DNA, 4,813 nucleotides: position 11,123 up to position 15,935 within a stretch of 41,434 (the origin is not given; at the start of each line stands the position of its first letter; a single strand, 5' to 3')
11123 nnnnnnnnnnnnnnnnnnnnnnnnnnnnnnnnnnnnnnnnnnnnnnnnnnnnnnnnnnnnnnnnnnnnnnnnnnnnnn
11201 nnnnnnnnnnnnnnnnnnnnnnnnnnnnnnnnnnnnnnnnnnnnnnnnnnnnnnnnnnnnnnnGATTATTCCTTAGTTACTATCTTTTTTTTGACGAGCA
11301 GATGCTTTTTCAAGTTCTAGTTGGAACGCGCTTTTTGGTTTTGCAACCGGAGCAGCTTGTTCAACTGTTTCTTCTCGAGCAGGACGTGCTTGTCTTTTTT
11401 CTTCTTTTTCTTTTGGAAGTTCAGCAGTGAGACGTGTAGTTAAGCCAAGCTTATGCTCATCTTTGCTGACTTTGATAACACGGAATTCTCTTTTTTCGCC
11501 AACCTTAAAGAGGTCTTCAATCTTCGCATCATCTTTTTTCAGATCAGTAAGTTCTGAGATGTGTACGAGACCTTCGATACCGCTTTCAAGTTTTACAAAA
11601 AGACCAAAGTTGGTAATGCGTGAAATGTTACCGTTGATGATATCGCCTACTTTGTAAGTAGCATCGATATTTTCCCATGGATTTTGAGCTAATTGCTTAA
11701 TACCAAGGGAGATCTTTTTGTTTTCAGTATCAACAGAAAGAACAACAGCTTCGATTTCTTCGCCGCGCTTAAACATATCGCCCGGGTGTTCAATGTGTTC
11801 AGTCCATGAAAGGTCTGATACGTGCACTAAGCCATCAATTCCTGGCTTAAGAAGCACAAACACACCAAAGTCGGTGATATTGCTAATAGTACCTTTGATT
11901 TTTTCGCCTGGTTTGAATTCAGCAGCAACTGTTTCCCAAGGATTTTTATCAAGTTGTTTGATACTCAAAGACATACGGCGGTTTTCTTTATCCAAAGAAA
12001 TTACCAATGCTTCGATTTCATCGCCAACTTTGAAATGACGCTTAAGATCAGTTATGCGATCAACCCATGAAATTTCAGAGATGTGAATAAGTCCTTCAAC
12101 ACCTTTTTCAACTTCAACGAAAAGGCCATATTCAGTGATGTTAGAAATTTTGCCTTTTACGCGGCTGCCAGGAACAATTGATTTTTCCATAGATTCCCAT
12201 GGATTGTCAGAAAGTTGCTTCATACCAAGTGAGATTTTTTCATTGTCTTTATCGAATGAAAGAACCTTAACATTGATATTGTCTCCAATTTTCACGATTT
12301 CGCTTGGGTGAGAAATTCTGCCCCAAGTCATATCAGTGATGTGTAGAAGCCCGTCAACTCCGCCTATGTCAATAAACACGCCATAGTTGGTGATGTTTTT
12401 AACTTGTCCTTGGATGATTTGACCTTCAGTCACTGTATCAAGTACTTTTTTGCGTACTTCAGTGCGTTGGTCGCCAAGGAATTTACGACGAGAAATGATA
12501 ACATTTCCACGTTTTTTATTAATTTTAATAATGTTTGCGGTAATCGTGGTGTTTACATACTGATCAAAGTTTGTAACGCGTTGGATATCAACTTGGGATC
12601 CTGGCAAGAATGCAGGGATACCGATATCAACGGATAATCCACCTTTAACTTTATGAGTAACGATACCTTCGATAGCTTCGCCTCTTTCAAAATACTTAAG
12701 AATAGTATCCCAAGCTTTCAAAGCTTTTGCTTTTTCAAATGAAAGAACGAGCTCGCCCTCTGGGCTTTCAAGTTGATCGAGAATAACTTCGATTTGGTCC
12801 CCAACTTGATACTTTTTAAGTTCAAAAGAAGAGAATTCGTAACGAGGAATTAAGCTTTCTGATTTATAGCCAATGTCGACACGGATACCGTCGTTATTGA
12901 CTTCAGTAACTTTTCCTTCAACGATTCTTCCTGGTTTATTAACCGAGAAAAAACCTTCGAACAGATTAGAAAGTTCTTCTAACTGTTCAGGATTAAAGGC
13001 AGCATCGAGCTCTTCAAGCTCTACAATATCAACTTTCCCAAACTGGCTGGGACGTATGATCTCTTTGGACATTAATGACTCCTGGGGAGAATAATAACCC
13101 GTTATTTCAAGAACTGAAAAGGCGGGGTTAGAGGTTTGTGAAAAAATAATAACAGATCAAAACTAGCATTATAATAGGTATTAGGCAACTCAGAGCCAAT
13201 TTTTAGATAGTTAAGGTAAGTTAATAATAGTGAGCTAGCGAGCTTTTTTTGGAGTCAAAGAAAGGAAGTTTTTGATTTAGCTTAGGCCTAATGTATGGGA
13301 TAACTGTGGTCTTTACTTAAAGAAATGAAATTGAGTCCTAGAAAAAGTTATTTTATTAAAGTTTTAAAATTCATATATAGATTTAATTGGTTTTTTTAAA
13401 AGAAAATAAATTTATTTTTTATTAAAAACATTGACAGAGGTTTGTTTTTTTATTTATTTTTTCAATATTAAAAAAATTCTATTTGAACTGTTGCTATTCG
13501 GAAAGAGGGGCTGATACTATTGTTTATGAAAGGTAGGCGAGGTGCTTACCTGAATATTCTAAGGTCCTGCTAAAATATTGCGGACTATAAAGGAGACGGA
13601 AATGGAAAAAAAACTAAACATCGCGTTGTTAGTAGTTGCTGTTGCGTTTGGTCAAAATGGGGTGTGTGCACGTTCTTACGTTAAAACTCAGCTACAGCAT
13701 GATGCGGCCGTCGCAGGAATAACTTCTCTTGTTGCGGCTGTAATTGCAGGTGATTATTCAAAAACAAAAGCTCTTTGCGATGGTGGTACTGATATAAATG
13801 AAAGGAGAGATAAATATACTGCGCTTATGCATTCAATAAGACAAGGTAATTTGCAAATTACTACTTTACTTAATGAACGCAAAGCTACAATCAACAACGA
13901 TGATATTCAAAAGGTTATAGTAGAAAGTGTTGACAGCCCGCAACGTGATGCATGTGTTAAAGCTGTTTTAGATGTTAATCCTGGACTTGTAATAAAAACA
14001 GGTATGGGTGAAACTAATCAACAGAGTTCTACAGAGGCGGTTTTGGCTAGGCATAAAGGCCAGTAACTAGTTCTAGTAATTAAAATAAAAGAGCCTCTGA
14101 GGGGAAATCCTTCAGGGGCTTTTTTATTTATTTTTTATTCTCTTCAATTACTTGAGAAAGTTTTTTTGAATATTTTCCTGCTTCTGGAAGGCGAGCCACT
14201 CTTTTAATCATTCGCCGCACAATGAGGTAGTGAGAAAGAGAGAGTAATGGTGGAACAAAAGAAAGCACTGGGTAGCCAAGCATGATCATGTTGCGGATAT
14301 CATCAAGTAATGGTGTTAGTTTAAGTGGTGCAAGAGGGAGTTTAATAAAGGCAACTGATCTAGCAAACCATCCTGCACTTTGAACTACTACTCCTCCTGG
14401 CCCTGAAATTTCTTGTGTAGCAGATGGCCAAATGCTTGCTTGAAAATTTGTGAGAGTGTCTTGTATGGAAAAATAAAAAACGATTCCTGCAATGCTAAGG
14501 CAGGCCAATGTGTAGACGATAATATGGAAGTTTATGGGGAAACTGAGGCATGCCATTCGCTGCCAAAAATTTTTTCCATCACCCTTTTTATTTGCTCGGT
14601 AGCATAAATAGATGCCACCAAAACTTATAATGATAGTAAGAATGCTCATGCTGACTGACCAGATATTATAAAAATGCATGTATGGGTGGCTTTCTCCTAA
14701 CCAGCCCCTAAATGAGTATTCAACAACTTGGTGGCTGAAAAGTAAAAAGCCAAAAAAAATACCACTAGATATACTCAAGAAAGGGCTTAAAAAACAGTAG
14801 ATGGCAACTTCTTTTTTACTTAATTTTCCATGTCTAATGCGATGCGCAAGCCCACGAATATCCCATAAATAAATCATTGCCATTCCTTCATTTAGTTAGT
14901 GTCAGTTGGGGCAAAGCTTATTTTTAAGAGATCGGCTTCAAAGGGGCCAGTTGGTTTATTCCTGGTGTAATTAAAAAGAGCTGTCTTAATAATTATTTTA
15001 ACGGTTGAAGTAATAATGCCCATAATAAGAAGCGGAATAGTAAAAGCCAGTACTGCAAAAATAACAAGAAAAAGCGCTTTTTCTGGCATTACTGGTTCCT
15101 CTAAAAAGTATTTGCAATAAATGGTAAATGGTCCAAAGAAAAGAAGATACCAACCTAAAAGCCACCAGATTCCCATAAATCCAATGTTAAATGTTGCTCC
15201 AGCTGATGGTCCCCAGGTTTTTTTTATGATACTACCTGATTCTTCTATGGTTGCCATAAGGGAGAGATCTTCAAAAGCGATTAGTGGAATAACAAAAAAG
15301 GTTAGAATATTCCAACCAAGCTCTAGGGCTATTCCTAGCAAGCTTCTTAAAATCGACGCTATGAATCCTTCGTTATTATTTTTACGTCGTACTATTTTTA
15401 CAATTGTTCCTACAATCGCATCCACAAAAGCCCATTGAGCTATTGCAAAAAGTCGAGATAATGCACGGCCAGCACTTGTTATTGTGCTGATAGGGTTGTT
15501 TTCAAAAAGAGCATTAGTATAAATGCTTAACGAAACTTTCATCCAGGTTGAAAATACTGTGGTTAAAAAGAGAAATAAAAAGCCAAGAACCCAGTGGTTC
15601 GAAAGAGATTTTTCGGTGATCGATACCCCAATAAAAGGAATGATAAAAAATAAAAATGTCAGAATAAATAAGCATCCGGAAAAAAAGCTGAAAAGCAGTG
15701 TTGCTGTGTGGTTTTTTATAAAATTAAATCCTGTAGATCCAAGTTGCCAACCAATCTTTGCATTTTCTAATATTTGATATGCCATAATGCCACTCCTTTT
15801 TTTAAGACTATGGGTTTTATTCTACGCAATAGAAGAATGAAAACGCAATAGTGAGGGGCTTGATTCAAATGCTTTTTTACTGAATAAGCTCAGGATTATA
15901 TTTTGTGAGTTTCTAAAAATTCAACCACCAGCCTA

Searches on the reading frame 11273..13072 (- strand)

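Call 36: search_protein_families(library=pfam, proteins=[window:11273-13072:-], max_evalue=0.00001)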
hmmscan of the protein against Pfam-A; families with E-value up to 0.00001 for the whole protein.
window:11273-13072:- (599 aa): 5 families
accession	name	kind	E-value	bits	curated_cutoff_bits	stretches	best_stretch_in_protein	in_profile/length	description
PF00575.29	S1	-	3.3e-98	322.6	22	6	302-372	5-74/74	S1 RNA binding domain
PF23459.1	S1_RRP5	-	9.2e-23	81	27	0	387-453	2-67/72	RRP5 S1 domain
PF21710.3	Spt6_S1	-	5.1e-19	68.8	27.5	0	471-541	12-81/91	Spt6, S1/OB domain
PF13509.12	S1_2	-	5.8e-11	42.8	21.8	0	217-249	2-35/61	S1 domain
PF24685.1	OB_RRP5_4th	-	6.5e-08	32.9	31.5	0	473-535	6-71/92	RRP5 OB-fold domain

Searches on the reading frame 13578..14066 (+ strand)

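Call 36: search_protein_families(library=pfam, proteins=[window:13578-14066:+], max_evalue=0.00001)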
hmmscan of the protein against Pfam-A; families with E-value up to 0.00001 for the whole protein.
window:13578-14066:+ (162 aa): 1 family
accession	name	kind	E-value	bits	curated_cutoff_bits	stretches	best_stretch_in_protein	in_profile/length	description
PF12796.13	Ank_2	-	4.2e-07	30.9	27.3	1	21-108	4-89/90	Ankyrin repeats (3 copies)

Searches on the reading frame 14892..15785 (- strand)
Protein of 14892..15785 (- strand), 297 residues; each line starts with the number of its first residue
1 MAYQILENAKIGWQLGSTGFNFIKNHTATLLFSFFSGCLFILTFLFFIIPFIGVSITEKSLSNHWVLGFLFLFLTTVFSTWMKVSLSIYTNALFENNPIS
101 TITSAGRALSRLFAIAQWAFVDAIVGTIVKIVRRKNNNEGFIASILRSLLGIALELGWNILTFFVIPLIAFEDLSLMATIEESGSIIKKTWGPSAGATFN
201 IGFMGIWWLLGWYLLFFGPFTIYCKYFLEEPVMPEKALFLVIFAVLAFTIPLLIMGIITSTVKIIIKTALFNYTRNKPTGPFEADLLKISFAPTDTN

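Call 37: search_protein_families(library=pfam, proteins=[window:14892-15785:-], max_evalue=0.00001)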
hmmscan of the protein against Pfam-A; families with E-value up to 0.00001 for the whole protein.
window:14892-15785:- (297 aa): 1 family
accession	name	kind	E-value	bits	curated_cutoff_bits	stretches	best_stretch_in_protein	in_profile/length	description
PF19656.5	DUF6159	-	1.1e-16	61.7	27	1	108-279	47-202/204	Family of unknown function (DUF6159)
